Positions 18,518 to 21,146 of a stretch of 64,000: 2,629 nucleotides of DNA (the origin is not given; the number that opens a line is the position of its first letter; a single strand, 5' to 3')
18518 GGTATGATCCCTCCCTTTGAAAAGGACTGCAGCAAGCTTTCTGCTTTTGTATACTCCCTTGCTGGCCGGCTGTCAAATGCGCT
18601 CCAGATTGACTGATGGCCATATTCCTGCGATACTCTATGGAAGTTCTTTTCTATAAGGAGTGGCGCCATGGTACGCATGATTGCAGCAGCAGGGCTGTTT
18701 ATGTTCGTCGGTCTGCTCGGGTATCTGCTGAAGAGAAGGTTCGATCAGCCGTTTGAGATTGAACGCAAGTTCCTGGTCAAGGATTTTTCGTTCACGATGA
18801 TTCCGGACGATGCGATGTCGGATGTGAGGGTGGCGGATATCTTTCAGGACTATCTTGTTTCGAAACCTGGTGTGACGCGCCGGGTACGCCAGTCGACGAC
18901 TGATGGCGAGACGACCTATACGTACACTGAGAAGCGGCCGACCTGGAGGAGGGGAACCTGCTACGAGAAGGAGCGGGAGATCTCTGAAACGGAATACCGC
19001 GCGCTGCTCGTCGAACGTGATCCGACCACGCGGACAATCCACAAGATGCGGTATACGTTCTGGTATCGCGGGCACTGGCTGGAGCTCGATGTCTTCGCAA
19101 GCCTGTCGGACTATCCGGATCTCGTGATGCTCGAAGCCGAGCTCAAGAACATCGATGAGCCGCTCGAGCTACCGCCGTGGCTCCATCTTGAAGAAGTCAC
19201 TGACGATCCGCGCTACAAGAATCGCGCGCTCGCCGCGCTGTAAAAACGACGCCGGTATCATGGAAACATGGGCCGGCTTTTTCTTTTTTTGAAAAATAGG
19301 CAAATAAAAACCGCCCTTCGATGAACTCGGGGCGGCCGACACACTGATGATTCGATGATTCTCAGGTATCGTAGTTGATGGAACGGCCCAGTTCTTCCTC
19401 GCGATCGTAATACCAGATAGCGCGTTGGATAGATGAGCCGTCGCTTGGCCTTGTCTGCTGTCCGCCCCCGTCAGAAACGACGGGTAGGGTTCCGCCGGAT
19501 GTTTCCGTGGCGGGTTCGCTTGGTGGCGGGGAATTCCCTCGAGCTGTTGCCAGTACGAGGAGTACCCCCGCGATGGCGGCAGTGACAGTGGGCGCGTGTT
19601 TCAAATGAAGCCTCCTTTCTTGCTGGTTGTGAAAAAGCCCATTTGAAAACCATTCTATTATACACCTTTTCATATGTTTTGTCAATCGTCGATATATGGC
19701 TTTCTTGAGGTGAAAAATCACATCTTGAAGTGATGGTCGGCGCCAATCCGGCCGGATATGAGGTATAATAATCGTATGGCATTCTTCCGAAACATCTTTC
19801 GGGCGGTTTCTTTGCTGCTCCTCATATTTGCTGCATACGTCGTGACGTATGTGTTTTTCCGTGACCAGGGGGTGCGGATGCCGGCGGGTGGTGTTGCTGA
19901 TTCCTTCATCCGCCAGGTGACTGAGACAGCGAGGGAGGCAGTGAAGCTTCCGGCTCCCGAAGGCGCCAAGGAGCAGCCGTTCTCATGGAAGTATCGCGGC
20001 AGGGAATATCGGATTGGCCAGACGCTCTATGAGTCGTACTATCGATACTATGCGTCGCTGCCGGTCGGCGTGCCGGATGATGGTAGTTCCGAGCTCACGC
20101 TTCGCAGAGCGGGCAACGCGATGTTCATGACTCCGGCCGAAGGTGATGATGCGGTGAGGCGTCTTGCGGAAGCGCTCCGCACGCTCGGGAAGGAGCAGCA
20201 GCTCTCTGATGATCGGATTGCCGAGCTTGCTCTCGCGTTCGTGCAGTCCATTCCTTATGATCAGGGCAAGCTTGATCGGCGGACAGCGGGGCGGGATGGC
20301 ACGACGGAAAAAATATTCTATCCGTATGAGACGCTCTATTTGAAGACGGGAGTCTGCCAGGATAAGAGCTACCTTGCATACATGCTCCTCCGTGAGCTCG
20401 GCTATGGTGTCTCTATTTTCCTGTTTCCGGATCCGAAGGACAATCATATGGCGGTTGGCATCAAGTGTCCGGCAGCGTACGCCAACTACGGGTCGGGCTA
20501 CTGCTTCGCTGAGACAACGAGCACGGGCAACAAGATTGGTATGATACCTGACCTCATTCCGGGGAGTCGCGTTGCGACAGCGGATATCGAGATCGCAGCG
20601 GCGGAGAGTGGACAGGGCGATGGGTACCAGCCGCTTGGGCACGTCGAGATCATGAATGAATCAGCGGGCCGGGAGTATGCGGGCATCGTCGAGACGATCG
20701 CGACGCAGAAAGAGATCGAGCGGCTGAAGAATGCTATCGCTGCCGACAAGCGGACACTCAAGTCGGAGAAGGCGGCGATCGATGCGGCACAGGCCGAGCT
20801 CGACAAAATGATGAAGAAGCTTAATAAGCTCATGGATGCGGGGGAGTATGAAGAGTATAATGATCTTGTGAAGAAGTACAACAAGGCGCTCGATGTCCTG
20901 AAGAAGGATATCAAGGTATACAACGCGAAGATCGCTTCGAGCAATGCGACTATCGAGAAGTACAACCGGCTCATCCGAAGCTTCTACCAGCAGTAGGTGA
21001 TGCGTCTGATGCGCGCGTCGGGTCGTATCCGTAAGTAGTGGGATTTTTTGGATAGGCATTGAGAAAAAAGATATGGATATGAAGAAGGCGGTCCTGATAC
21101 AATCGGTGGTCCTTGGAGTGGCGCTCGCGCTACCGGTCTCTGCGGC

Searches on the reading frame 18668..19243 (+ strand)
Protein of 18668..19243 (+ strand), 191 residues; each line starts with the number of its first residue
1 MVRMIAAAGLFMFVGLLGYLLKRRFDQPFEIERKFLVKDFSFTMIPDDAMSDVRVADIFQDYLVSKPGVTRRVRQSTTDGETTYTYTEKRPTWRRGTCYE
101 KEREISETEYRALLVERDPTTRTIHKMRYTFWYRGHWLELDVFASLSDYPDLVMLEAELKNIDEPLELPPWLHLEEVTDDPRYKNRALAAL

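Call 15: find_encoding_contigs(protein=window:18668-19243:+, flank=10000, max_places=8)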
Protein window:18668-19243:+ (191 aa): 1 contig read that carries it; 1 place shown.
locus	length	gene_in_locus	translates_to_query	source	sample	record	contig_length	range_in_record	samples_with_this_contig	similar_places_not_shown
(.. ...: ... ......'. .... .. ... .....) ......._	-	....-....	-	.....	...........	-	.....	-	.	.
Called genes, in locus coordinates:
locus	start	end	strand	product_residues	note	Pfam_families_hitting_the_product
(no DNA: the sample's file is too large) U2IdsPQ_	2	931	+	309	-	?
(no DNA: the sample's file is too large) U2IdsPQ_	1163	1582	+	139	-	-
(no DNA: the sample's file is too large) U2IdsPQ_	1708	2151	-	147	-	-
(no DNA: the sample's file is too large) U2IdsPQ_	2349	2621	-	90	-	-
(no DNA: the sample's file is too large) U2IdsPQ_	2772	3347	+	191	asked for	-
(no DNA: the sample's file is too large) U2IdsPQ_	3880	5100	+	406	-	-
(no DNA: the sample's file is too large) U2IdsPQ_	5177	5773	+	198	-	-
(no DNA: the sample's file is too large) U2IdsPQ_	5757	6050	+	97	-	-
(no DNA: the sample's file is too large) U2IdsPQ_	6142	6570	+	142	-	PF01814:Hemerythrin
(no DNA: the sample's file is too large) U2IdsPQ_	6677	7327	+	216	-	PF01726:LexA_DNA_bind, PF00717:Peptidase_S24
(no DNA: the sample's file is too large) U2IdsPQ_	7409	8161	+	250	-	PF04402:SIMPL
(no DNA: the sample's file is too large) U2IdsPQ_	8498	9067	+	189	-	PF04542:Sigma70_r2, PF08281:Sigma70_r4_2, PF04545:Sigma70_r4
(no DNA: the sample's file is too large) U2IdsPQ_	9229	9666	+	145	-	-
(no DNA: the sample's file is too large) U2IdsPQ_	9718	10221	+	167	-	-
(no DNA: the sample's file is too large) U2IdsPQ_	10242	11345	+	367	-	PF00364:Biotin_lipoyl (faint), PF25917:BSH_RND (weak), PF25973:BSH_CzcB, PF25954:Beta-barrel_RND_2 (weak), PF25990:Beta-barrel_YknX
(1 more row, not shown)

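Call 93: search_protein_families(library=pfam, proteins=[window:18668-19243:+], max_evalue=0.001)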
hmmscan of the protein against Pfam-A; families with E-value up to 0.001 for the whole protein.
window:18668-19243:+ (191 aa): 0 families

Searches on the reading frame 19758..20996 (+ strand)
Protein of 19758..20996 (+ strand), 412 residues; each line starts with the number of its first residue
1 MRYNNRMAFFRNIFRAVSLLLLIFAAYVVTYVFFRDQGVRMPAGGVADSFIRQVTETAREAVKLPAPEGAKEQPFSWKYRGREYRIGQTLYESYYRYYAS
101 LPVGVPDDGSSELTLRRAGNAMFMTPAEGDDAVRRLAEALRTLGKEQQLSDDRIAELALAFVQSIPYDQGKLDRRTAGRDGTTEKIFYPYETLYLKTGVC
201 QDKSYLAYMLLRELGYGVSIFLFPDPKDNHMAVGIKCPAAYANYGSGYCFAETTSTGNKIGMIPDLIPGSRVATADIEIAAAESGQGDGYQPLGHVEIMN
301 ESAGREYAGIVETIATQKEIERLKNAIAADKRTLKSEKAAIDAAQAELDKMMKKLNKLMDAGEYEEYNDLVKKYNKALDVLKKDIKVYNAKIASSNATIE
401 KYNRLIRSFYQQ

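Call 25: find_homologous_proteins(query=window:19758-20996:+, max_evalue=1e-10)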
Query window:19758-20996:+ (412 aa): 139 proteins with E <= 1e-10 among 8000 candidates; the best 120 are listed.
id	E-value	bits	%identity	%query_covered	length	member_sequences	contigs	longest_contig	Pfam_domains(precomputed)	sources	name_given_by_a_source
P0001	1.8e-266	901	100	99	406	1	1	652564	-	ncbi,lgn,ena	-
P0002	4.5e-236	801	86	100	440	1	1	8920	PF04473.19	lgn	-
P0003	1.6e-210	717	80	95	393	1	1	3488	-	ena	-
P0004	3.6e-201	686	76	95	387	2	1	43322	PF04473.19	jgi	jgi:hypothetical protein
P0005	5.3e-197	673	71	100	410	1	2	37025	PF04473.19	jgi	jgi:uncharacterized protein YukE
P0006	1.7e-194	664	74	100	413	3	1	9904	-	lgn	-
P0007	1.1e-135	471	55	97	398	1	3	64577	PF04473.19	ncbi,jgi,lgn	jgi:hypothetical protein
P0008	6.9e-130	452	53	95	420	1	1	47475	PF04473.19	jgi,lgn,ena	-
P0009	2.3e-128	447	57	87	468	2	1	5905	-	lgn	-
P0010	1.2e-127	444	52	96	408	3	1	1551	PF04473.19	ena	-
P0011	2.9e-127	443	54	91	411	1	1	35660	PF04473.19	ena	-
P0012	2.9e-127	443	53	91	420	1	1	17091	-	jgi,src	-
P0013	1.7e-126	440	57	84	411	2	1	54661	-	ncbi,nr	ncbi:MAG: hypothetical protein Q8Q10_00315 [bacterium]|nr:hypothetical protein [bacterium]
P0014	4.9e-126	439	56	84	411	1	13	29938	PF04473.19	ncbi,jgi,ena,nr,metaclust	ncbi:MAG: hypothetical protein A3J06_04635 [Candidatus Moranbacteria bacterium RIFCSPLOWO2_02_FULL_4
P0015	5.5e-126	439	56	84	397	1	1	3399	PF04473.19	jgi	-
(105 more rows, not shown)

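Call 26: find_encoding_contigs(protein=P0004, flank=10000, max_places=2)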
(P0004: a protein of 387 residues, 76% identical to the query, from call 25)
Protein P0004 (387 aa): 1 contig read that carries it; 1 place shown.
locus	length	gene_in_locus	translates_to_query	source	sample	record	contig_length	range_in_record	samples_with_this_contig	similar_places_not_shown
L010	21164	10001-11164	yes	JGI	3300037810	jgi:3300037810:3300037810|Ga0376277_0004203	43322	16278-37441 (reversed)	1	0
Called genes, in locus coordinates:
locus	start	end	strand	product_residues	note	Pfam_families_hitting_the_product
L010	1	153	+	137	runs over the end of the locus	PF00572:Ribosomal_L13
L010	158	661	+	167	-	PF00380:Ribosomal_S9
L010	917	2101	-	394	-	PF13487:HD_5 (faint), PF01966:HD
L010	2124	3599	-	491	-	PF08308:PEGA (faint)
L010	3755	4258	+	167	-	-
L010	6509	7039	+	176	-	-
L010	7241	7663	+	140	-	-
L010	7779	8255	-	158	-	-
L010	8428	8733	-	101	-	-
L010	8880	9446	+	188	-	-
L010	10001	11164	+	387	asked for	PF04473:DUF553 (faint)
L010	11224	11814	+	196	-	-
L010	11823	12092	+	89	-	-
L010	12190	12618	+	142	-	PF01814:Hemerythrin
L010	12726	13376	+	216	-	PF01726:LexA_DNA_bind, PF00717:Peptidase_S24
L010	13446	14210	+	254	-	PF04402:SIMPL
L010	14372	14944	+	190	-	PF04542:Sigma70_r2, PF08281:Sigma70_r4_2, PF04545:Sigma70_r4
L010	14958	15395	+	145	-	-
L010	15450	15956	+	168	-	PF18914:DUF5666 (weak)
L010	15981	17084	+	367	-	PF00364:Biotin_lipoyl (faint), PF25917:BSH_RND (weak), PF25973:BSH_CzcB, PF25954:Beta-barrel_RND_2, PF25990:Beta-barrel_YknX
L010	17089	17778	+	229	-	PF00005:ABC_tran, PF02463:SMC_N (faint), PF13304:AAA_21 (faint)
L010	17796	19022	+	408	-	PF12704:MacB_PCD, PF02687:FtsX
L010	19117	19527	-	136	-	-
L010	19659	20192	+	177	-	PF01551:Peptidase_M23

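Call 27: find_encoding_contigs(protein=P0005, flank=10000, max_places=2)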
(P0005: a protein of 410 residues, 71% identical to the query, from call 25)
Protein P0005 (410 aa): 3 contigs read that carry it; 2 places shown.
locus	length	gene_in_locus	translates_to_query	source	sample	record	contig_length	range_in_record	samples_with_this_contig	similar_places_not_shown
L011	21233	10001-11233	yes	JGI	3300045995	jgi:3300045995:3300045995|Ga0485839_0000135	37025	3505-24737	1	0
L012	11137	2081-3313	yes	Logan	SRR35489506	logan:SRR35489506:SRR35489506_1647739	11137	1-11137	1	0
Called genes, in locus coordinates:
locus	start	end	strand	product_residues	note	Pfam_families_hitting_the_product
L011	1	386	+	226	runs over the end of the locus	PF01797:Y1_Tnp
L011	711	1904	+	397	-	PF14250:AbrB-like (faint), PF17164:DUF5122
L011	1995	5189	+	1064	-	PF00151:Lipase (weak)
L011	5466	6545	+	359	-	PF00455:DeoRC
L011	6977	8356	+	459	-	PF00206:Lyase_1, PF08328:ASL_C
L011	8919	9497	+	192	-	-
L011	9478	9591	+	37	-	-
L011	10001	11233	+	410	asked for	PF04473:DUF553 (faint)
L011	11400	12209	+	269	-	-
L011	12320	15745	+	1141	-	PF00704:Glyco_hydro_18, PF01522:Polysacc_deac_1, PF13506:Glyco_transf_21, PF00535:Glycos_transf_2, PF13641:Glyco_tranf_2_3, PF03142:Chitin_synth_2 (weak), PF13632:Glyco_trans_2_3, PF01644:Chitin_synth_1 (weak)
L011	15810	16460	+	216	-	PF01726:LexA_DNA_bind, PF00717:Peptidase_S24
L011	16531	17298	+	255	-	PF04402:SIMPL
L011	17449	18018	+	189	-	PF04542:Sigma70_r2, PF08281:Sigma70_r4_2, PF04545:Sigma70_r4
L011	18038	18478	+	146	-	-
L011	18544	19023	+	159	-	-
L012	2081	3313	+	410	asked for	PF04473:DUF553 (faint)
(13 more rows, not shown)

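Call 28: find_encoding_contigs(protein=P0002, flank=10000, max_places=2)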
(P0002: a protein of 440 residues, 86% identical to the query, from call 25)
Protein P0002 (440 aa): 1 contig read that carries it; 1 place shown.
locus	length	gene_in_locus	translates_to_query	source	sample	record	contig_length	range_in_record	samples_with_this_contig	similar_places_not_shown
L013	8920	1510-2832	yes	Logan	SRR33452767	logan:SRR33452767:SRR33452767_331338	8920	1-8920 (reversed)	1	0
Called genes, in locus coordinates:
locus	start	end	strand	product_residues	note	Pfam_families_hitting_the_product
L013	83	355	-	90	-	-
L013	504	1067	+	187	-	-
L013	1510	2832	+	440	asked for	PF04473:DUF553 (weak)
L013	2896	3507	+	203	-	-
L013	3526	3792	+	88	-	-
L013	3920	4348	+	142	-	PF01814:Hemerythrin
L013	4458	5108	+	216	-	PF01726:LexA_DNA_bind, PF00717:Peptidase_S24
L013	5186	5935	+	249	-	PF04402:SIMPL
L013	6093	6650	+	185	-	PF04542:Sigma70_r2, PF08281:Sigma70_r4_2, PF04545:Sigma70_r4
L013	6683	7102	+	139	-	-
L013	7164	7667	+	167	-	-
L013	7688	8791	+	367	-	PF00364:Biotin_lipoyl (faint), PF25917:BSH_RND (weak), PF25973:BSH_CzcB, PF25954:Beta-barrel_RND_2 (weak), PF25990:Beta-barrel_YknX, PF25975:CzcB_C (faint)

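Call 38: find_homologous_proteins(query=L010:2124-3599:-, max_evalue=1e-30)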
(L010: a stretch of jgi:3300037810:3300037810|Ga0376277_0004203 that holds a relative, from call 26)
Query L010:2124-3599:- (491 aa): 689 proteins with E <= 1e-30 among 8000 candidates; the best 120 are listed.
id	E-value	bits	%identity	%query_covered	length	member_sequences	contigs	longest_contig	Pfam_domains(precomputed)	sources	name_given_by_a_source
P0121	2.8e-291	984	89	100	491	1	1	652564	PF08308.18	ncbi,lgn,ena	-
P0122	7.9e-284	960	87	100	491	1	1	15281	PF08308.18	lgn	-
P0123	1.1e-269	913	82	100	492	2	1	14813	-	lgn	-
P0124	3.7e-238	809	73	100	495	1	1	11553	-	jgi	jgi:hypothetical protein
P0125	1.6e-172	592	55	100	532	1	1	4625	-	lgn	-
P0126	7.2e-171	587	55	100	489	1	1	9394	PF08308.18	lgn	-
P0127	1.3e-168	580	54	100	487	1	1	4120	-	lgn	-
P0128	7.3e-168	577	54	100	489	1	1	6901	PF08308.18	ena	-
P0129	2.7e-163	562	51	100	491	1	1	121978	-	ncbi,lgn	-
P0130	7.0e-163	561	51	95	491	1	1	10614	PF23775.2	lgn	-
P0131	9.9e-161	554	52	97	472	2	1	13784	PF08308.18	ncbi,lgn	-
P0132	3.4e-158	545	51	100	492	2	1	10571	PF08308.18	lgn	-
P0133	6.8e-158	544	50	100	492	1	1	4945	PF08308.18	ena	-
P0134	2.2e-157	543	51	100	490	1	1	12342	PF08308.18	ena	-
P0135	7.1e-155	534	51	100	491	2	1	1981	PF26550.2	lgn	-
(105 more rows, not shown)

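Call 39: find_encoding_contigs(protein=P0121, flank=10000, max_places=4)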
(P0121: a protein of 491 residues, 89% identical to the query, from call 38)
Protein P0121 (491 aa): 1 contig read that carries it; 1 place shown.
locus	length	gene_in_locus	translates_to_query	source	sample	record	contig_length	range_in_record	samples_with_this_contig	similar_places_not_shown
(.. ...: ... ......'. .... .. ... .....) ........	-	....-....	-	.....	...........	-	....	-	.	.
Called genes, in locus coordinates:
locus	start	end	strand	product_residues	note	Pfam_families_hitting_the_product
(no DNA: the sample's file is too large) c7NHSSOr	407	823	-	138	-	-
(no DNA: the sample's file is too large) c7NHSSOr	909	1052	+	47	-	-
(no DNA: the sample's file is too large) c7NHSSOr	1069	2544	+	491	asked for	PF08308:PEGA (faint)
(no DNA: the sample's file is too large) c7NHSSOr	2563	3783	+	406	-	PF01966:HD (weak)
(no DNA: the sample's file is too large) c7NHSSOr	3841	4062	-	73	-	-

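Call 40: find_encoding_contigs(protein=P0122, flank=10000, max_places=2)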
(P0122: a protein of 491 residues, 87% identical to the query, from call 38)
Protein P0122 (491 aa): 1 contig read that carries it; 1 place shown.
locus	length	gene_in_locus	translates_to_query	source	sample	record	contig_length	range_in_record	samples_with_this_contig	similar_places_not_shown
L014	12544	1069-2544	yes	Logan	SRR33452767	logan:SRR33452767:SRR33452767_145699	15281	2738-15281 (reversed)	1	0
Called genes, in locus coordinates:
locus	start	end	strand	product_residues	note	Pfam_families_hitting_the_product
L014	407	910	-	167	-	-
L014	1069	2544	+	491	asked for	PF08308:PEGA (faint)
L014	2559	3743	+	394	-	PF01966:HD, PF13487:HD_5 (faint)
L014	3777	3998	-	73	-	-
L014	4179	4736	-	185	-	-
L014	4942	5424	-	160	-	PF00380:Ribosomal_S9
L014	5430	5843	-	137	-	PF00572:Ribosomal_L13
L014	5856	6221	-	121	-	PF01196:Ribosomal_L17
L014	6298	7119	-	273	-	PF01193:RNA_pol_L, PF01000:RNA_pol_A_bac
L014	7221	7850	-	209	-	PF00163:Ribosomal_S4, PF01479:S4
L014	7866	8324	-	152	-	PF00411:Ribosomal_S11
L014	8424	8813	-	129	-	PF00416:Ribosomal_S13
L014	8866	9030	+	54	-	-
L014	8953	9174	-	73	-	PF01176:eIF-1a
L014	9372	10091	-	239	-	PF01255:Prenyltransf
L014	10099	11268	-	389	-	PF00348:polyprenyl_synt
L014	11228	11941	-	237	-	PF13482:RNase_H_2, PF10108:DNA_pol_B_exo2, PF03104:DNA_pol_B_exo1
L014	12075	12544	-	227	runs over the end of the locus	PF00156:Pribosyltran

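Call 41: find_encoding_contigs(protein=P0123, flank=10000, max_places=2)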
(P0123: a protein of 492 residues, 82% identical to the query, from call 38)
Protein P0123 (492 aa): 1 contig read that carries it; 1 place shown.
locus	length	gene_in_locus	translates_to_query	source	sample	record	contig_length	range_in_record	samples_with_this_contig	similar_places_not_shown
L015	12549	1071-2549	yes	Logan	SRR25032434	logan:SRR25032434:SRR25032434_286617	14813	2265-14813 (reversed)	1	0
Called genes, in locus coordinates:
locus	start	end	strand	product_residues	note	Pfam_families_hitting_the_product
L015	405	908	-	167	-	-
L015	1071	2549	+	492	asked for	-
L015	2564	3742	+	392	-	PF01966:HD (weak), PF13487:HD_5 (faint)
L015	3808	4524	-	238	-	-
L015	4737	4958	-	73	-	-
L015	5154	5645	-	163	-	PF00380:Ribosomal_S9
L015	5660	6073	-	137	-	PF00572:Ribosomal_L13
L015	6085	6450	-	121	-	PF01196:Ribosomal_L17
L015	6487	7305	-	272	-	-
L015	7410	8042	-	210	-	PF00163:Ribosomal_S4, PF01479:S4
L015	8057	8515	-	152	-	PF00411:Ribosomal_S11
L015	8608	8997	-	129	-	PF00416:Ribosomal_S13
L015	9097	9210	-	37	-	PF00444:Ribosomal_L36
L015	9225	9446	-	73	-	PF01176:eIF-1a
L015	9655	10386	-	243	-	PF01255:Prenyltransf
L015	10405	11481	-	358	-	PF00348:polyprenyl_synt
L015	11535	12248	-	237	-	PF13482:RNase_H_2, PF03104:DNA_pol_B_exo1 (weak), PF10108:DNA_pol_B_exo2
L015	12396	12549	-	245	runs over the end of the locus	-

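Call 93: search_protein_families(library=pfam, proteins=[L010:6509-7039:+], max_evalue=0.001)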
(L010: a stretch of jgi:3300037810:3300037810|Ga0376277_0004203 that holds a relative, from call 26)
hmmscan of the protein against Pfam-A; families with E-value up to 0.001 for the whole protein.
L010:6509-7039:+ (176 aa): 0 families

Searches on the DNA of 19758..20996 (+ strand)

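Call 34: search_rna_families(source=L010, start=3500, end=7300, threshold=gathering)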
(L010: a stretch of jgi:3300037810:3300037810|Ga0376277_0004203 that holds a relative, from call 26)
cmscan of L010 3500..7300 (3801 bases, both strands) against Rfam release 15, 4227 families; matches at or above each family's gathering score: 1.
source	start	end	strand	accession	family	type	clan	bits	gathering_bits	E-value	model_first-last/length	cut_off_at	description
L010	4641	6108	+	RF00177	SSU_rRNA_bacteria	Gene; rRNA;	CL00111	1278.1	50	0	1-1533/1533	no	Bacterial small subunit ribosomal RNA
